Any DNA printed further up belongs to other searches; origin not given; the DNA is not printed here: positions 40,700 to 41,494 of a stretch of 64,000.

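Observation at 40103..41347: WecB/TagA (GT26) glycosyltransferase fused to a NUDIX hydrolase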

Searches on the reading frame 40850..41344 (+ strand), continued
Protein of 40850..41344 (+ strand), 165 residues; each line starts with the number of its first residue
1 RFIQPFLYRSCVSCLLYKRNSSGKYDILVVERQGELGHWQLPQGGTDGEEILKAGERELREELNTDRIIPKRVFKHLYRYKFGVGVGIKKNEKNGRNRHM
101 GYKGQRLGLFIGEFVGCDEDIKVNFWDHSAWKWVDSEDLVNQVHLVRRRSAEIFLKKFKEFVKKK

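Call 40: list_cluster_members(proteins=[P0150, P0155, P0162, P0163, P0198, P0214, P0263, P0169, P0183, P0122])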
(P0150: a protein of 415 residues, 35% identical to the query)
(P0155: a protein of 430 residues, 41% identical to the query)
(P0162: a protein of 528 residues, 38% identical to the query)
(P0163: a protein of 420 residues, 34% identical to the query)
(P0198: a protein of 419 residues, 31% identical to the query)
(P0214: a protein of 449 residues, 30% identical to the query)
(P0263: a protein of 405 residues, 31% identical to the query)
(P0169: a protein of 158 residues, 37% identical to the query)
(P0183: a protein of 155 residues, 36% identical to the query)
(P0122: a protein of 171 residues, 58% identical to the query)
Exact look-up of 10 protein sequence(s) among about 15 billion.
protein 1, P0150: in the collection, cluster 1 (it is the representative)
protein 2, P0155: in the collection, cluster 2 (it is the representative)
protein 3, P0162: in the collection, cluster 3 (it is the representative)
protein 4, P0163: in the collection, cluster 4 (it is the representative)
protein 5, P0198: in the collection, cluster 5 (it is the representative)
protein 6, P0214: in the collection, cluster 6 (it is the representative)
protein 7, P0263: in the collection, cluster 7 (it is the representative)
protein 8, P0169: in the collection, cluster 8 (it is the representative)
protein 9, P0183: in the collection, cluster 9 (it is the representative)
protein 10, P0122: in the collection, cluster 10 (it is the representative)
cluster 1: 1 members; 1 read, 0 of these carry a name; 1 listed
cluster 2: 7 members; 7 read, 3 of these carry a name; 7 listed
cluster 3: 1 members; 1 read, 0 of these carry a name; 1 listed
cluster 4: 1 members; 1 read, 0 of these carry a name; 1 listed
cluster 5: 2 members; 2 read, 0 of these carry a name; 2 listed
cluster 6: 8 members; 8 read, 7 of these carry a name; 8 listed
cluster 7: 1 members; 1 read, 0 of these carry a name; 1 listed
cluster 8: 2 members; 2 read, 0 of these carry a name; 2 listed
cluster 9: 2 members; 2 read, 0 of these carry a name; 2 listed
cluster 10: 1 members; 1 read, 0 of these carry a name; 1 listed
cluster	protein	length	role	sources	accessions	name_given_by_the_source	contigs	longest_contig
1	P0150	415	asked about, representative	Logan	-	-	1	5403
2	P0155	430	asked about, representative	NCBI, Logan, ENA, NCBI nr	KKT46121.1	MAG: Glycosyl transferase, WecB/TagA/CpsF family [Parcubacteria group bacterium ...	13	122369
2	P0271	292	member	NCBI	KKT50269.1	MAG: Teichoic acid biosynthesis protein, partial [Parcubacteria group bacterium ...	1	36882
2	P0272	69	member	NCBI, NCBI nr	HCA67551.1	MAG TPA: hypothetical protein DEP11_04885, partial [Candidatus Jacksonbacteria bacterium] | hypothetical protein [Candidatus Jacksonbacteria bacterium]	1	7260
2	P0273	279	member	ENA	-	-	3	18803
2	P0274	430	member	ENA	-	-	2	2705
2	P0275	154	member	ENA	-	-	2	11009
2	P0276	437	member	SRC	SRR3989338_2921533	-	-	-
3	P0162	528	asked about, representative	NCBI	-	-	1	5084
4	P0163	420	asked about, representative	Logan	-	-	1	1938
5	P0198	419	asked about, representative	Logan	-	-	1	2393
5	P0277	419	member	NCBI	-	-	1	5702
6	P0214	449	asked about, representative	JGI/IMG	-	N-acetylglucosaminyldiphosphoundecaprenol N-acetyl-beta-D-mannosaminyltransferase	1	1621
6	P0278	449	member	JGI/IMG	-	N-acetylglucosaminyldiphosphoundecaprenol N-acetyl-beta-D-mannosaminyltransferase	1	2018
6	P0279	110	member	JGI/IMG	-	hypothetical protein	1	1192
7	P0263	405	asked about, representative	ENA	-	-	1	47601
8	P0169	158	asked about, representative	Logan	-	-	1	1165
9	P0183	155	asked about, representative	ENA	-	-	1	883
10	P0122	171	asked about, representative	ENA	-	-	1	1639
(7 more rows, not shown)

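Call 42: find_encoding_contigs(protein=P0122, flank=5000, max_places=3)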
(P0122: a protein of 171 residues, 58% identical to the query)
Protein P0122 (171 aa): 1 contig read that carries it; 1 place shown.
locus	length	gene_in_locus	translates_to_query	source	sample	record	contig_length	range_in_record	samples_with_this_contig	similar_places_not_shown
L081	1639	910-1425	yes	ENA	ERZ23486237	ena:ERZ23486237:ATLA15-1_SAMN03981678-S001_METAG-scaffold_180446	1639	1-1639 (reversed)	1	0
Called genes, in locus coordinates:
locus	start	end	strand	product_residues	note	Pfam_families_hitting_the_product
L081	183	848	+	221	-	PF03808:Glyco_tran_WecG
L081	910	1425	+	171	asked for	PF00293:NUDIX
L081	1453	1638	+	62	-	?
